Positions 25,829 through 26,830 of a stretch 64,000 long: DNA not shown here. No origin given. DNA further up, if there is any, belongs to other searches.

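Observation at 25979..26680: Orphan phage tail-tube (T4 gp19 / Afp-tube-like) homolog with a duplicated N-terminal extension, divergent from selD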

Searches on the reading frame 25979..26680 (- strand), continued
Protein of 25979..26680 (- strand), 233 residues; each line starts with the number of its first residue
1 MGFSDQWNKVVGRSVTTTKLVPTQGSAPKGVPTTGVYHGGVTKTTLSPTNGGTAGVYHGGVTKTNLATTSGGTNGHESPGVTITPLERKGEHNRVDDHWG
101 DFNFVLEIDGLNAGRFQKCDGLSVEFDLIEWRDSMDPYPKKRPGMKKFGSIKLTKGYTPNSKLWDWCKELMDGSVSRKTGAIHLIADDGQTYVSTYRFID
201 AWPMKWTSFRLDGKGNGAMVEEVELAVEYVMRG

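Call 33: search_protein_families(library=pfam, proteins=[L026:773-2200:+, L026:2294-3244:+, L026:3378-4583:+, L026:4597-6735:+, L026:6802-7917:+, L026:8339-9661:-, L026:9920-10597:+, L026:10687-11490:+, L026:11533-14907:-, L026:15795-17129:+], max_evalue=0.001)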
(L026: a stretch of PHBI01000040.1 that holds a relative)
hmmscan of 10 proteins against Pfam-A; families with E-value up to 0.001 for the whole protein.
L026:773-2200:+ (475 aa): 3 families
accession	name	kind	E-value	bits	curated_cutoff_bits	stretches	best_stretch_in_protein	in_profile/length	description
PF13091.12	PLDc_2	-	1.2e-39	135.6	27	2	318-440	4-129/132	PLD-like domain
PF00614.28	PLDc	-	1.3e-12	47.5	21.9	1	391-415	4-28/28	Phospholipase D Active site motif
PF13396.11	PLDc_N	-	2.7e-07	30.9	23.3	1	25-59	8-41/42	Phospholipase_D-nuclease N-terminal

L026:2294-3244:+ (316 aa): 2 families
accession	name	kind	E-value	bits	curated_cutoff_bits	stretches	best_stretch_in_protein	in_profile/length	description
PF05099.18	TerB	-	1.8e-14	54.4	24.4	1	210-257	68-115/118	Tellurite resistance protein TerB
PF04391.17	DUF533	-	1.8e-06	28.1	29.6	0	70-253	25-169/178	Protein of unknown function (DUF533)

L026:3378-4583:+ (401 aa): 4 families
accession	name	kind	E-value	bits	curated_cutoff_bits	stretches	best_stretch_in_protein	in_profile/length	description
PF00108.29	Thiolase_N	-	1.2e-54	185.9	26.4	1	5-228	2-238/260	Thiolase, N-terminal domain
PF02803.24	Thiolase_C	-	2.1e-42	144.1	27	1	279-400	2-123/123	Thiolase, C-terminal domain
PF22691.2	Thiolase_C_1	-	0.00017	21.8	28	0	296-341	15-60/144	Thiolase C-terminal domain-like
PF00109.32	ketoacyl-synt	-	0.00067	19.8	20.8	0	85-122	168-205/252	Beta-ketoacyl synthase, N-terminal domain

L026:4597-6735:+ (712 aa): 4 families
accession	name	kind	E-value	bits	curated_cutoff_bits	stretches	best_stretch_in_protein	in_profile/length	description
PF02737.24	3HCDH_N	-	5.8e-52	176.7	22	1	319-494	1-179/180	3-hydroxyacyl-CoA dehydrogenase, NAD binding domain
PF00378.25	ECH_1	-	3.8e-29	102.2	27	1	53-206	40-189/251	Enoyl-CoA hydratase/isomerase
PF00725.27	3HCDH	-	3.9e-17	63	22.1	1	497-594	1-97/97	3-hydroxyacyl-CoA dehydrogenase, C-terminal domain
PF16113.10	ECH_2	-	1.1e-14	55.1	27.2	1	28-195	10-177/335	Enoyl-CoA hydratase/isomerase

L026:6802-7917:+ (371 aa): 0 families

L026:8339-9661:- (440 aa): 2 families
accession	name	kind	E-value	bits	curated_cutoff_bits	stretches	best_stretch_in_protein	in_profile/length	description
PF08238.18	Sel1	-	1e-31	108.6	30.7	2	85-118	3-36/36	Sel1 repeat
PF04212.24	MIT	-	0.00065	20.2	30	0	65-79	18-32/66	MIT (microtubule interacting and transport) domain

L026:9920-10597:+ (225 aa): 1 family
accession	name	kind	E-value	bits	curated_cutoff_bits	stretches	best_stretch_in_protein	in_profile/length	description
PF06841.18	Phage_T4_gp19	-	2.9e-26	92.3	28.2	1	90-220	3-133/134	T4-like virus tail tube protein gp19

L026:10687-11490:+ (267 aa): 2 families
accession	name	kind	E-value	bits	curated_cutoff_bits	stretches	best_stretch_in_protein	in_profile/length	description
PF00149.33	Metallophos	-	8.8e-14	52.8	21.5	1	4-155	4-143/191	Calcineurin-like phosphoesterase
PF06874.16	FBPase_2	-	5.9e-05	22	27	1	28-77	183-231/639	Firmicute fructose-1,6-bisphosphatase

L026:11533-14907:- (1124 aa): 4 families
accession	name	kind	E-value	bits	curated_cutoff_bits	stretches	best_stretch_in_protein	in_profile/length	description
PF00069.31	Pkinase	-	4.4e-34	118.5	31.7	1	2-240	13-256/263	Protein kinase domain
PF07714.23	PK_Tyr_Ser-Thr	-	7.1e-19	68.6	23.1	1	12-237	26-251/258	Protein tyrosine and serine/threonine kinase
PF13424.12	TPR_12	-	1.1e-05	26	30.1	1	876-940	5-71/77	Tetratricopeptide repeat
PF17874.7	TPR_MalT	-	0.00012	21.9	45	0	880-1028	167-311/336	MalT-like TPR region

L026:15795-17129:+ (444 aa): 1 family
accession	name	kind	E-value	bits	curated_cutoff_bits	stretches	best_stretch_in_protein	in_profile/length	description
PF08757.17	CotH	-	6.5e-48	164.3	23.8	1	103-428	3-321/322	CotH kinase protein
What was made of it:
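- The paralog clade also sits in a housekeeping context: PLD, TerB, FadA/B, Sel1, metallophosphoesterase, Ser/Thr kinase (call 33).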

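Call 34: predict_structure(alignment_id=A2)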
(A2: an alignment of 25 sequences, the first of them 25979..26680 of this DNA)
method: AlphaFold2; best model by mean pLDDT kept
length: 233 residues; sequences in the alignment: 25
mean_pLDDT: 67.1   pTM: 0.49
mean pLDDT of the five models: 67.1, 66.9, 66.2, 65.8, 62.6
residues with pLDDT >= 90: 37; 70-90: 81; 50-70: 40; < 50: 75
segments of 3 or more residues with pLDDT < 50: 11-20, 42-100
pLDDT, mean of each block of 10 residues (from residue 1): 55 47 53 53 44 38 40 37 44 45 85 87 76 82 76 87 89 90 85 90 84 64 89 83
secondary structure, 60 per line:
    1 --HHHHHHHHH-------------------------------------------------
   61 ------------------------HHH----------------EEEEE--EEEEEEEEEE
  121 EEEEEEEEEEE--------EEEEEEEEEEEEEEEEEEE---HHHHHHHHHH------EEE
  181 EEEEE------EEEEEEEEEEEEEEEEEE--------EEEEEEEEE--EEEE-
elements in order: H3-11 E104-108 E111-131 E140-158 H162-171 E178-185 E192-209 E218-226 E229-232
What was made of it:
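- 25982..26404 (-): Tube domain, residues 93-233: conserved N-arm RRxHD, two long beta-hairpin strands, one alpha-helix (LWDWC), C-terminal strands. AF2 pLDDT 76-90 (call 34).
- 26405..26680 (-): N-terminal extension, residues 1-92: short N-terminal helix motif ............, then a Thr/Gly-rich disordered linker with four VTxTxL motifs. AF2 pLDDT <50 over residues 11-20 and 42-100, with a helix at 3-11 (call 34).
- On PF06841 Phage_T4_gp19 / TIGR02241 (tail-tube superfamily, sequence level): The AF2 domain has pLDDT 76-90 (call 34).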

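Call 36: search_solved_structures(query=A2, max_evalue=0.01, show_alignments=2)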
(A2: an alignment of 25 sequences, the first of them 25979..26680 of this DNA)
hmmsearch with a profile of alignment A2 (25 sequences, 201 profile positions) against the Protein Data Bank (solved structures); distinct sequences matched with E-value up to 0.01: 15.
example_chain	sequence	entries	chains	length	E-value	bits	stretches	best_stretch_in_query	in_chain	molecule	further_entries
7adz_1a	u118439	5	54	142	2.6e-20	76.2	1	67-197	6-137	Phage tail protein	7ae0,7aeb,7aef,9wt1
9qgl_1A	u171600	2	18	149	3.7e-19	72.4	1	68-198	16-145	Phage tail protein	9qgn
9r9h_B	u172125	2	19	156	1.1e-17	67.6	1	66-197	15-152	Phage tail protein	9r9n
6j0b_a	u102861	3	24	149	1.5e-17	67.2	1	69-199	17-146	Pvc1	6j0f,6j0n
7b5h_AN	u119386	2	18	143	1.4e-16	64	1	68-197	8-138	All3324 protein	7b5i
6rao_A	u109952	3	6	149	4.8e-16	62.2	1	68-198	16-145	Afp1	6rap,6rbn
7aeb_Y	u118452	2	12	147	2.7e-15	59.8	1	67-195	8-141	Phospholipid/glycerol acyltransferase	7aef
9rce_I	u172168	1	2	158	1.8e-12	50.6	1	67-199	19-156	Conserved hypothetical phage tail region protein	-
8bl4_v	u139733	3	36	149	1.7e-11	47.4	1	69-198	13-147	Phage tail protein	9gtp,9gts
9gtp_a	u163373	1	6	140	4.8e-11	45.9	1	68-193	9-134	Phage tail protein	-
9qgl_5A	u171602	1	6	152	2.9e-09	40.1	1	82-193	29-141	Phage tail protein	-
6j0n_n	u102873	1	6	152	2.9e-08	36.9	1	82-193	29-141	Pvc5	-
7b5h_AM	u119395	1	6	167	1.1e-07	35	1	81-193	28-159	All3323 protein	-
6rao_F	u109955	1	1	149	0.0002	24.3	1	82-193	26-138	Afp5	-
6bdc_A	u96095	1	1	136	0.00024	24.1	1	112-192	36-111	Hcp1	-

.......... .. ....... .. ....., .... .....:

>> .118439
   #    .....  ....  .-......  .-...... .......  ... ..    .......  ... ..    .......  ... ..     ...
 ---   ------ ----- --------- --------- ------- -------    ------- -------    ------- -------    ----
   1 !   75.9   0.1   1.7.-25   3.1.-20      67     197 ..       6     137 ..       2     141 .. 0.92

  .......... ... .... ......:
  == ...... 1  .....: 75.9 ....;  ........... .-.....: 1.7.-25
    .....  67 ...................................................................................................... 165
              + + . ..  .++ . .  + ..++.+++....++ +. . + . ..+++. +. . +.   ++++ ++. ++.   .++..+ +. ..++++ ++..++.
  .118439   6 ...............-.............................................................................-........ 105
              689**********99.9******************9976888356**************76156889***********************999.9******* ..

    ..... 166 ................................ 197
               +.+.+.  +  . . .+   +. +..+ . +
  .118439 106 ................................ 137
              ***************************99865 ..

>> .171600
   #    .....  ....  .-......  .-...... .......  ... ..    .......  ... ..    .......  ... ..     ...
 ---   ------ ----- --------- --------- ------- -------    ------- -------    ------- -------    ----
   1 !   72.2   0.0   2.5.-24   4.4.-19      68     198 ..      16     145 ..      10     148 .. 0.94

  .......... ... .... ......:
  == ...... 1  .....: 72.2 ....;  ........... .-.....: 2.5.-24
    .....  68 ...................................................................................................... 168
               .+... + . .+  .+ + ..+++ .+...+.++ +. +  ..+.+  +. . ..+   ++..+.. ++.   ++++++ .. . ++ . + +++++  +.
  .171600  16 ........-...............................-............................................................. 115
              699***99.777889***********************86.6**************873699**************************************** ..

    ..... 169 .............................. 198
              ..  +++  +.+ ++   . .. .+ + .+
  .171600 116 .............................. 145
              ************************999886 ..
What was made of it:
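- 25982..26404 (-): PDB profile hit 7adz E=2.6e-20 (call 36).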

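Call 37: fold_search(model_id=the predicted structure, library=pdb)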
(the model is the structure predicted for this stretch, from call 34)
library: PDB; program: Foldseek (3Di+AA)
matches with E <= 10: 535; with E <= 0.001: 46
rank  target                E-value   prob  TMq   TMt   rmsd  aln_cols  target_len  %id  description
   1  7adz_1a               2.1e-09  1.00  0.41  0.63   5.6       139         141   29  Cryo-EM structure of an extracellular contractile injection system in marine bacterium Algoriphagus machipongonensis, (released 2022-02-16)
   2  9qgl_1A               1.1e-08  1.00  0.42  0.62   8.9       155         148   26  Cryo-EM structure of the PlPVC1 baseplate, 6-fold symmetrized (C6), in extended state (released 2025-10-29)
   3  9qgn_1A               2.2e-08  1.00  0.42  0.63   5.5       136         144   26  Cryo-EM structure of the PlPVC1 cap, 6-fold symmetrized (C6), in extended state (released 2025-10-29)
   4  7aeb_Y                2.4e-08  1.00  0.44  0.66   5.8       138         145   25  Cryo-EM structure of an extracellular contractile injection system in marine bacterium Algoriphagus machipongonensis,  (released 2022-02-16)
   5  7b5h_AN               2.6e-08  1.00  0.41  0.62   5.6       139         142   26  Cryo-EM structure of the contractile injection system base plate from Anabaena PCC7120 (released 2022-02-23)
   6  6j0b_a                7.5e-08  1.00  0.42  0.62   5.3       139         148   25  Cryo-EM Structure of an Extracellular Contractile Injection System, PVC sheath-tube complex in extended state (released 2019-04-10)
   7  6j0n_n                7.9e-08  1.00  0.42  0.62   5.8       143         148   16  Cryo-EM Structure of an Extracellular Contractile Injection System, baseplate in extended state, refined in C6 symmetr (released 2019-04-10)
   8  9gts_1a               9.3e-08  1.00  0.41  0.61   5.5       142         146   20  Cryo-EM structure of a contractile injection system in Streptomyces coelicolor, the cap portion in extended state. (released 2025-06-18)
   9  9qgl_5A               1.0e-07  1.00  0.42  0.62   5.8       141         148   18  Cryo-EM structure of the PlPVC1 baseplate, 6-fold symmetrized (C6), in extended state (released 2025-10-29)
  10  6j0f_a                1.1e-07  1.00  0.43  0.66   5.3       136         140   25  Cryo-EM Structure of an Extracellular Contractile Injection System, PVC sheath/tube terminator in extended state (released 2019-04-10)
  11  6rao_A                1.3e-07  1.00  0.42  0.62   5.4       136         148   20  Cryo-EM structure of the anti-feeding prophage (AFP) baseplate, 6-fold symmetrised (released 2019-04-17)
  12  6rap_A                2.1e-07  1.00  0.41  0.61  10.8       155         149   18  Cryo-EM structure of the anti-feeding prophage cap (AFP tube terminating cap) (released 2019-04-17)
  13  7b5h_AM               3.4e-07  1.00  0.40  0.58   6.3       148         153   22  Cryo-EM structure of the contractile injection system base plate from Anabaena PCC7120 (released 2022-02-23)
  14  6rao_F                3.6e-07  1.00  0.41  0.61   5.8       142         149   17  Cryo-EM structure of the anti-feeding prophage (AFP) baseplate, 6-fold symmetrised (released 2019-04-17)
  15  9gtp_a                6.6e-07  1.00  0.40  0.61   5.8       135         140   24  Cryo-EM structure of a contractile injection system in Streptomyces coelicolor, the baseplate complex in extended stat (released 2025-06-18)
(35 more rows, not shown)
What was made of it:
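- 25982..26404 (-): Foldseek top hits 7adz Alg1, Pvc1, All3324, Afp1 (call 37).
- On PF06841 Phage_T4_gp19 / TIGR02241 (tail-tube superfamily, sequence level): Foldseek probability is 1.00 to Alg1, Pvc1, All3324, Afp1, Cis1 and T4 gp19 (call 37).
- Closest known: Major inner-tube proteins of eCIS-type systems: Afp1. Same: These are the best PDB matches by profile and by Foldseek (calls 36, 37).
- Closest known: Phage T4 gp19 tail tube. Different: The match is distant (Foldseek rank 19, 14% identity; call 37).
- A confident AF2 tube domain matches the Alg1, Pvc1, All3324 and Afp1 tube layers best (calls 34, 36, 37).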

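Call 46: find_encoding_contigs(protein=P0027, flank=10000, max_places=8)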
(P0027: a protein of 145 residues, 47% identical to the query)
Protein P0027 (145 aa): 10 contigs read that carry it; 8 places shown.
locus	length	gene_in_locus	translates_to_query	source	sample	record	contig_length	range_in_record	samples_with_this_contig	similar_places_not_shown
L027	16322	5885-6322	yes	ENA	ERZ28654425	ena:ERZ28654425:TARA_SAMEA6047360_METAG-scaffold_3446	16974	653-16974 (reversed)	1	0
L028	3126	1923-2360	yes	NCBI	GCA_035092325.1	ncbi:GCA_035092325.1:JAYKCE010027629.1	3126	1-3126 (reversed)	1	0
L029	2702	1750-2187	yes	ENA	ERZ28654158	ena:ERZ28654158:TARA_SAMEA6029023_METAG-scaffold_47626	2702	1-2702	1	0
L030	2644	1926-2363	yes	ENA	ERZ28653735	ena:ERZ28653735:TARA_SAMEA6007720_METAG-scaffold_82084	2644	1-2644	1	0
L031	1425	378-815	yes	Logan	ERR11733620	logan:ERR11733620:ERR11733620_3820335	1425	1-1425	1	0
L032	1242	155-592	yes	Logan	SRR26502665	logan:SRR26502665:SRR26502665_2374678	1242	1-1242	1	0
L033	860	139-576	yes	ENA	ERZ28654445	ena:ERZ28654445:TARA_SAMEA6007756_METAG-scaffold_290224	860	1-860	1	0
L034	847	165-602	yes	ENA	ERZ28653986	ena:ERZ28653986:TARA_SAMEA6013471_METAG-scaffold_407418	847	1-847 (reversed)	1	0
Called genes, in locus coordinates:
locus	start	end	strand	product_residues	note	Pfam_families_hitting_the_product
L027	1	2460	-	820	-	?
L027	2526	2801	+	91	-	PF03319:EutN_CcmL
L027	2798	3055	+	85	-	PF03319:EutN_CcmL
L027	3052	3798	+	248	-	PF00596:Aldolase_II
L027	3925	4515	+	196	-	PF14065:Pvc16_N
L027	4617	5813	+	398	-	PF04984:Phage_sheath_1, PF17482:Phage_sheath_1C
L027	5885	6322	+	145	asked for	PF06841:Phage_T4_gp19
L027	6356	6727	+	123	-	-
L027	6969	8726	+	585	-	PF04984:Phage_sheath_1, PF17482:Phage_sheath_1C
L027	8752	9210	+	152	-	PF06841:Phage_T4_gp19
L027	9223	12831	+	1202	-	-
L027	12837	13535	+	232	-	PF19266:CIS_tube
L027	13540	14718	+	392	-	-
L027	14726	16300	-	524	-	PF00069:Pkinase, PF07714:PK_Tyr_Ser-Thr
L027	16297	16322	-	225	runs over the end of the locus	?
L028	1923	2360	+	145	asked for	PF06841:Phage_T4_gp19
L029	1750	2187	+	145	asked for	PF06841:Phage_T4_gp19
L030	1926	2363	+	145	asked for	PF06841:Phage_T4_gp19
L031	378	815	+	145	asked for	PF06841:Phage_T4_gp19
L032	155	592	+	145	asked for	PF06841:Phage_T4_gp19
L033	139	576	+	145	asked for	PF06841:Phage_T4_gp19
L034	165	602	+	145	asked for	PF06841:Phage_T4_gp19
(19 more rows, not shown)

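Call 55: search_protein_families(library=pfam, proteins=[L010:5124-7091:+, L010:8012-9886:+, L025:10683-11186:+, L025:11364-12851:+, L025:6538-7746:+, L027:9223-12831:+, L027:13540-14718:+, L027:6356-6727:+], max_evalue=0.01)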
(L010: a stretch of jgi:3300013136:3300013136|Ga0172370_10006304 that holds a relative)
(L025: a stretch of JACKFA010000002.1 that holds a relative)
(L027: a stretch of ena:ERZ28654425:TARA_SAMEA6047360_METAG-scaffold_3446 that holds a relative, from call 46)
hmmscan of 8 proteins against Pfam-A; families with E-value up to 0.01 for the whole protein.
L010:5124-7091:+ (655 aa): 0 families

L010:8012-9886:+ (624 aa): 1 family
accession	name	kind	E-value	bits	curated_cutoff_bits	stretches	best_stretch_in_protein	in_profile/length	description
PF06841.18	Phage_T4_gp19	-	2.7e-33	115.1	28.2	1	493-621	2-133/134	T4-like virus tail tube protein gp19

L025:10683-11186:+ (167 aa): 2 families
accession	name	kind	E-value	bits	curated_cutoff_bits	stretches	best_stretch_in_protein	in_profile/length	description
PF07992.20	Pyr_redox_2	-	7e-05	22.8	26.1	1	55-158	62-163/291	Pyridine nucleotide-disulphide oxidoreductase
PF00070.33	Pyr_redox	-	0.0029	18.5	22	1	139-158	1-20/82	Pyridine nucleotide-disulphide oxidoreductase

L025:11364-12851:+ (495 aa): 3 families
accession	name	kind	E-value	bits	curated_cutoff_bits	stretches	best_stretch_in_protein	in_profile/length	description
PF02769.27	AIRS_C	-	1.2e-18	68.2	23.1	1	315-487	2-149/156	AIR synthase related protein, C-terminal domain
PF00586.29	AIRS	-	1.7e-16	61.1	24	1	190-300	1-111/112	AIR synthase related protein, N-terminal domain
PF07992.20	Pyr_redox_2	-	1.1e-06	28.7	26.1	1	1-53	231-278/291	Pyridine nucleotide-disulphide oxidoreductase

L025:6538-7746:+ (402 aa): 0 families

L027:9223-12831:+ (1202 aa): 0 families

L027:13540-14718:+ (392 aa): 0 families

L027:6356-6727:+ (123 aa): 1 family
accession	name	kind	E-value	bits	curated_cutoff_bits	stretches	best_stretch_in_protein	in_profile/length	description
PF12322.14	T4_baseplate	-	0.0031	17.6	24.5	1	74-117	170-212/219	T4 bacteriophage base plate protein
